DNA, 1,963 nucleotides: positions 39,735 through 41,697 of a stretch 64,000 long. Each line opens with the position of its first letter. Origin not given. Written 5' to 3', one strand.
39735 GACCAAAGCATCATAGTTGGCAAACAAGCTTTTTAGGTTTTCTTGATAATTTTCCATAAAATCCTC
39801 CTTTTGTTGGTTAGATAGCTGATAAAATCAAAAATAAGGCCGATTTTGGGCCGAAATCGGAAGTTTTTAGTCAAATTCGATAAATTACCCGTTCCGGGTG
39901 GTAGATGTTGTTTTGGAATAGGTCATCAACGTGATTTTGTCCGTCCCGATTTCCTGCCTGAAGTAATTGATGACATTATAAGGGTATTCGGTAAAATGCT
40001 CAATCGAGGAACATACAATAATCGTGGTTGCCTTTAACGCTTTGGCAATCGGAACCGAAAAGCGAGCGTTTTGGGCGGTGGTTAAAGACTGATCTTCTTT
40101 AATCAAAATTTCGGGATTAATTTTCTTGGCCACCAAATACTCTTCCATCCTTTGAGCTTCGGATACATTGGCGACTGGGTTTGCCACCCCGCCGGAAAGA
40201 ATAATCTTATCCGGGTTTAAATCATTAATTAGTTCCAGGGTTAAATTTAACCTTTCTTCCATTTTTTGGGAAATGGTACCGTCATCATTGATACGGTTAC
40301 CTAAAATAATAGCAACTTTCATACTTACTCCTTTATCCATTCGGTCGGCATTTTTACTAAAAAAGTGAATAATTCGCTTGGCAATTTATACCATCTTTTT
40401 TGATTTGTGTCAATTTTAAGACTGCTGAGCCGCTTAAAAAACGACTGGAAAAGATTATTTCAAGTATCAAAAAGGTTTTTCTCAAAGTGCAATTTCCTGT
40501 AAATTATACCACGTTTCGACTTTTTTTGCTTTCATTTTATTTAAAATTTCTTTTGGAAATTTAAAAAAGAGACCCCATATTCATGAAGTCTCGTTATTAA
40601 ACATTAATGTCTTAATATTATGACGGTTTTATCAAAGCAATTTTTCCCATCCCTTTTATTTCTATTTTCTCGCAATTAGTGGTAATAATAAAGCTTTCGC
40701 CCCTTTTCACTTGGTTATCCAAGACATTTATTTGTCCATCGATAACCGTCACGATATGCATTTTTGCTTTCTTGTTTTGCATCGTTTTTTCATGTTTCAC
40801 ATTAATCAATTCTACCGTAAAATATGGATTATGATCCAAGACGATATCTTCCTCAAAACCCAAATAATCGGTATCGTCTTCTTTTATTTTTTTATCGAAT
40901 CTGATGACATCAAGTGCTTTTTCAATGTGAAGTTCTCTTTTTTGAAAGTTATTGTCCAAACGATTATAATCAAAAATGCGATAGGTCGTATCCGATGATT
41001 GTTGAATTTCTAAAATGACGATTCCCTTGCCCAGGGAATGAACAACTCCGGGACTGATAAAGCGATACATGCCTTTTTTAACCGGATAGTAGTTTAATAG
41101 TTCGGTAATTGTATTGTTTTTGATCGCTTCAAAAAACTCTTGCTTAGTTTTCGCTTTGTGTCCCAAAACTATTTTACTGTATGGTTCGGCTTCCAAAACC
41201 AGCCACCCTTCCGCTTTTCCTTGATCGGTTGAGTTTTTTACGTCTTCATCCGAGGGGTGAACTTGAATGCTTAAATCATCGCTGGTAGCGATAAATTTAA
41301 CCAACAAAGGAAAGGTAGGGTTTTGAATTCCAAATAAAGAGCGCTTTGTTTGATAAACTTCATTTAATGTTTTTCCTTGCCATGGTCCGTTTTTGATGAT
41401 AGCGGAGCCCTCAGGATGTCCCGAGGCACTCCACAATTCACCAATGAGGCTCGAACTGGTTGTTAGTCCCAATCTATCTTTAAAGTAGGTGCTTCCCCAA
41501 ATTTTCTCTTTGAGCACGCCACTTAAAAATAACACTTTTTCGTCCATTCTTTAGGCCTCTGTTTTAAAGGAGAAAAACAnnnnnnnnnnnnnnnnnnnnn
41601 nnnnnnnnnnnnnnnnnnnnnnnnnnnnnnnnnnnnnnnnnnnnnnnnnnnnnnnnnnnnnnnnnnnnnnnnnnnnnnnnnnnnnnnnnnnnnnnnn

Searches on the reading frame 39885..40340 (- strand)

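Call 5: search_protein_families(library=pfam, proteins=[window:39885-40340:-], max_evalue=0.01)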
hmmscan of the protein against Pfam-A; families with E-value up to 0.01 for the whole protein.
window:39885-40340:- (151 aa): 1 family
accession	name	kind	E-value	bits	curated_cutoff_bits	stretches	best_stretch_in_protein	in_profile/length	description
PF02698.23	DUF218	-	1.2e-15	58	27.6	1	9-112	2-90/133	DUF218 domain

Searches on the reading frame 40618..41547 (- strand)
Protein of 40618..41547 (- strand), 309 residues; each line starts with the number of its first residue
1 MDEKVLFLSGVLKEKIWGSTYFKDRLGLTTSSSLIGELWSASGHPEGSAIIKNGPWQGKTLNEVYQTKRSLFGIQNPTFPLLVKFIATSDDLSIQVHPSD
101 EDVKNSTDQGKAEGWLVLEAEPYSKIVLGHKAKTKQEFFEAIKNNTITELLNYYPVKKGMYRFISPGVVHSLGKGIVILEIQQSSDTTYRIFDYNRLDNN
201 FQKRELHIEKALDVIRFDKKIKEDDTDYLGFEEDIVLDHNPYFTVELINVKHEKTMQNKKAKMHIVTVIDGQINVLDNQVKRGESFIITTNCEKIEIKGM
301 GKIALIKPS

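Call 5: search_protein_families(library=pfam, proteins=[window:40618-41547:-], max_evalue=0.01)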
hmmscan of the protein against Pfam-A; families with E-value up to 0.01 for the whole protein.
window:40618-41547:- (309 aa): 2 families
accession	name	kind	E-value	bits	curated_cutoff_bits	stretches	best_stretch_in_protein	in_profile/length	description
PF20511.4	PMI_typeI_cat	-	5.4e-13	49.7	22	1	7-107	2-111/143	Phosphomannose isomerase type I, catalytic domain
PF21621.3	MPI_cupin_dom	-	5.2e-11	42.8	27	1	240-306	8-77/79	Mannose-6-phosphate isomerase, cupin domain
